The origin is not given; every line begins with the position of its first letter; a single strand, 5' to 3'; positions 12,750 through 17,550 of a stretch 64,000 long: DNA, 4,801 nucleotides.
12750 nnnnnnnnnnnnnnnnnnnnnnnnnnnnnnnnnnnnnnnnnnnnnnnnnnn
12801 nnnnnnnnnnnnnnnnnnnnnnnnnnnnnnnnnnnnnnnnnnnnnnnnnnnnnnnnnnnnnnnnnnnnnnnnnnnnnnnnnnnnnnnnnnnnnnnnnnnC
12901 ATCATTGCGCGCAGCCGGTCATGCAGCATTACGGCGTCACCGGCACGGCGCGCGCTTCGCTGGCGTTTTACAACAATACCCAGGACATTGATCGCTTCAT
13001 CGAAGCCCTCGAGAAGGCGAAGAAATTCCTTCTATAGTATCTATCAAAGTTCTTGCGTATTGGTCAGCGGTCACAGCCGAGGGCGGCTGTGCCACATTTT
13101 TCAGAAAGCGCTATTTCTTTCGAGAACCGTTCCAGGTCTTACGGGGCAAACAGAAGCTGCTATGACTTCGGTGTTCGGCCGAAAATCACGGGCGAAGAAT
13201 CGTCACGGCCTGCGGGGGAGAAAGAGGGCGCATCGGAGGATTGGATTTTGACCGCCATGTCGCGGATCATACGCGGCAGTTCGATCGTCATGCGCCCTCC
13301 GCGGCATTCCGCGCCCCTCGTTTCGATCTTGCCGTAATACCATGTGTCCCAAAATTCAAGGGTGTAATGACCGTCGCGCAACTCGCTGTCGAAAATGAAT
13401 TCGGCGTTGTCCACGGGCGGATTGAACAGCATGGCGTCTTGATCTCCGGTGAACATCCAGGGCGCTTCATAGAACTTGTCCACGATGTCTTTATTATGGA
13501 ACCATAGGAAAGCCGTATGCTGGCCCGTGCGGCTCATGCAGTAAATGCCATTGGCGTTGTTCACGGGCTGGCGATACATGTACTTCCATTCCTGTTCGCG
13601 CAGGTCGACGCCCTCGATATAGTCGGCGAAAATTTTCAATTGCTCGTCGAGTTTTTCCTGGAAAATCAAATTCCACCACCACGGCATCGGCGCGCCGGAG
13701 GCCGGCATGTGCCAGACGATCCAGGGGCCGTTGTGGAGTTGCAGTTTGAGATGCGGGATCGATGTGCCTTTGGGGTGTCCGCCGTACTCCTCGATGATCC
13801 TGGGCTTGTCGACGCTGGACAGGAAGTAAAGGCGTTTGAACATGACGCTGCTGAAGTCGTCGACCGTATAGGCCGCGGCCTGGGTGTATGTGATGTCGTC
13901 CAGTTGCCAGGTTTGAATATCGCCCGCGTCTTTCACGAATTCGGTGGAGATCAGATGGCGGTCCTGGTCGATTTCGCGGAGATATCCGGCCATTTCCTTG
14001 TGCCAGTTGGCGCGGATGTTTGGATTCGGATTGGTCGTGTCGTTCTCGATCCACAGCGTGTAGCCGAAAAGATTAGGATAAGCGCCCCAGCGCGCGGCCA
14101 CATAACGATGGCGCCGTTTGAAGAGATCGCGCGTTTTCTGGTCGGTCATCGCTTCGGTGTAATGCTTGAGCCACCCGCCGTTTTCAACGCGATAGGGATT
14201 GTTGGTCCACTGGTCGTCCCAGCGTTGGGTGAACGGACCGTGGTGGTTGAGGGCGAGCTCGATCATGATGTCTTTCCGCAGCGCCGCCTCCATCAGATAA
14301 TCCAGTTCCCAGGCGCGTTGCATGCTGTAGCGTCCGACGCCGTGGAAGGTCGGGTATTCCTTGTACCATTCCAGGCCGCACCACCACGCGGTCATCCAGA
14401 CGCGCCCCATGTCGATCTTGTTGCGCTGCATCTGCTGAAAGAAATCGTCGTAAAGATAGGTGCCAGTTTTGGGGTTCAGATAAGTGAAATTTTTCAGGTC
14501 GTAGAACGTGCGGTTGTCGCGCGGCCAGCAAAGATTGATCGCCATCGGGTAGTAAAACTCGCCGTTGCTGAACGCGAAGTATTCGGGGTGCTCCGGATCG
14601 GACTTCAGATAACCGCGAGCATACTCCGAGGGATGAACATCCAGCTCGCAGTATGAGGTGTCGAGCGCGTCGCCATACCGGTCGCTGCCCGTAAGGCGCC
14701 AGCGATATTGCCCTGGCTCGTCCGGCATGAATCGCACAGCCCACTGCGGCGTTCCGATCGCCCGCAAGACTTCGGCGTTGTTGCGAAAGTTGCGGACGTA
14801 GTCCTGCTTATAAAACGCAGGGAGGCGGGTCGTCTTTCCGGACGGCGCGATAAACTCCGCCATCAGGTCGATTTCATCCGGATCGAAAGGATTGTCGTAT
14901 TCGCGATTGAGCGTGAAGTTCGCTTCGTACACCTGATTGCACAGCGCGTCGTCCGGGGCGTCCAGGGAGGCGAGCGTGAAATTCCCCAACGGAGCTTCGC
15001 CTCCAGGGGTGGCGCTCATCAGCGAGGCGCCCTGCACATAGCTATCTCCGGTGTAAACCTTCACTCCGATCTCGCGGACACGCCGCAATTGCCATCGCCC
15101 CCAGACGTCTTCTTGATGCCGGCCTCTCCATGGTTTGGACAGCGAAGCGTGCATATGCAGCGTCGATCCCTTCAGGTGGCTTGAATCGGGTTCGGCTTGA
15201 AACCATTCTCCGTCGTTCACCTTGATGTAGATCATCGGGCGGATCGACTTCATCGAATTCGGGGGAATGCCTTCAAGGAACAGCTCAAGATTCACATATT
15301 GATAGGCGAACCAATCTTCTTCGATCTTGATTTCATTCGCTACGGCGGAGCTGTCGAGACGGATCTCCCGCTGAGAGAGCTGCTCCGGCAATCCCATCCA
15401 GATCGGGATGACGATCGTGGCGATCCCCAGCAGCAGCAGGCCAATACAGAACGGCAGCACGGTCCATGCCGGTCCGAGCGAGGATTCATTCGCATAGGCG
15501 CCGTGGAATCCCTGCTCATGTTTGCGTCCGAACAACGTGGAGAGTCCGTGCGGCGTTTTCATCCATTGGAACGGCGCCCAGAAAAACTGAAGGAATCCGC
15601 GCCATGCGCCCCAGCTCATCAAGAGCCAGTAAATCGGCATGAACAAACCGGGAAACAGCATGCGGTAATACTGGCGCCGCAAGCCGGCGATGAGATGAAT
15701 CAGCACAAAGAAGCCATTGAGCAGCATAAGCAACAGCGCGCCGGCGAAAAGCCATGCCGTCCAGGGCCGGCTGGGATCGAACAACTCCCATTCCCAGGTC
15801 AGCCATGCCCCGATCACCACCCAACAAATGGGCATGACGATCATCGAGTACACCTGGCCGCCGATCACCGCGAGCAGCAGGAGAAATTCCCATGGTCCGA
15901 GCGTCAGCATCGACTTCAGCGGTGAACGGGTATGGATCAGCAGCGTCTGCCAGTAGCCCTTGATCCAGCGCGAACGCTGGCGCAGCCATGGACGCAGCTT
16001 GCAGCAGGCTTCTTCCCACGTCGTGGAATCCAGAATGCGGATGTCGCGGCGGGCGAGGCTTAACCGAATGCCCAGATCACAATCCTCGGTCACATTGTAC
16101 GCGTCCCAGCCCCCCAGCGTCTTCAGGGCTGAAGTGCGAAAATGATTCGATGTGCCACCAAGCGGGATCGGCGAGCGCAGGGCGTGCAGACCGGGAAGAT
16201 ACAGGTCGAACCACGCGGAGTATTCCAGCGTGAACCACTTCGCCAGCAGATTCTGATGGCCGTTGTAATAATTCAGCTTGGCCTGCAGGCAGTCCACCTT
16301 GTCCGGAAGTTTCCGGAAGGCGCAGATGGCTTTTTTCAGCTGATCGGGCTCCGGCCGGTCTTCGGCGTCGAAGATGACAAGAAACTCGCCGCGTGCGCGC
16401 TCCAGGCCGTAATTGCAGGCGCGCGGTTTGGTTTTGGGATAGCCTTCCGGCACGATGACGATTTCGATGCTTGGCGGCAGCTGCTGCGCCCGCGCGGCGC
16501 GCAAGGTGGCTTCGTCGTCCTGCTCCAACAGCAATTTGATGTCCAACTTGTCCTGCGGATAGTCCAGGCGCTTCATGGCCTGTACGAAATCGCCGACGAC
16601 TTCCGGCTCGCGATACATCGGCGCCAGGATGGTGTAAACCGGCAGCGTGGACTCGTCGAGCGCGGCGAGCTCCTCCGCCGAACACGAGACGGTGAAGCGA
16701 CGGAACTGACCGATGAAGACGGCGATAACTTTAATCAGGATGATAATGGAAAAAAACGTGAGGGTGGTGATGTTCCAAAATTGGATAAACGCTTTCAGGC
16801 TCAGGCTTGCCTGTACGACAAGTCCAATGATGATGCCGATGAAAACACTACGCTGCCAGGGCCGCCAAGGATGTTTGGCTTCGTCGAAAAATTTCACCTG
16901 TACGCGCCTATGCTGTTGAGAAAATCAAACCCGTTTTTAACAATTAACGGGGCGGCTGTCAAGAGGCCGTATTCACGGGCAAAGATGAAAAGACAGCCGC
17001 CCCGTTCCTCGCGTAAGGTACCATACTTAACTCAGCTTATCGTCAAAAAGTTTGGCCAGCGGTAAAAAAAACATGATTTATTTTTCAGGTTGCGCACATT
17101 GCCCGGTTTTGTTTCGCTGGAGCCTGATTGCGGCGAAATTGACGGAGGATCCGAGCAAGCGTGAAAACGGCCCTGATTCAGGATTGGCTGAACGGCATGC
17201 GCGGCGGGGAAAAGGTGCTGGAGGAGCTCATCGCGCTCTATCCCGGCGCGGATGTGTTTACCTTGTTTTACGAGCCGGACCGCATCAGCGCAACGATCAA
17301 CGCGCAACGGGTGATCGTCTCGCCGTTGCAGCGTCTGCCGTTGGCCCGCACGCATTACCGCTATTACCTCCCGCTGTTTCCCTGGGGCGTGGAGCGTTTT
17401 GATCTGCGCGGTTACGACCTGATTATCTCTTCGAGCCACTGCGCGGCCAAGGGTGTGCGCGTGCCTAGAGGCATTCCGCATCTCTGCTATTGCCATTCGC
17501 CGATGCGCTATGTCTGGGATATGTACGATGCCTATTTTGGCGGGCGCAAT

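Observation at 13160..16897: Single-polypeptide fusion of a processive GT2 polysaccharide synthase with a ~700-aa extracytoplasmic glycoside-hydrolase-like domain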

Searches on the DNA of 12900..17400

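Call 73: search_rna_families(source=window, start=12900, end=17400, threshold=evalue, max_evalue=1)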
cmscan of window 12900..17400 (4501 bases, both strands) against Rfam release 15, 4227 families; matches with E-value up to 1: 1.
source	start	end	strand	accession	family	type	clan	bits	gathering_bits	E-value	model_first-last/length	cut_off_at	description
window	16363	16486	+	RF00223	IRES_Bip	Cis-reg; IRES;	-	12.9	40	0.81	1-263/263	no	bip internal ribosome entry site (IRES)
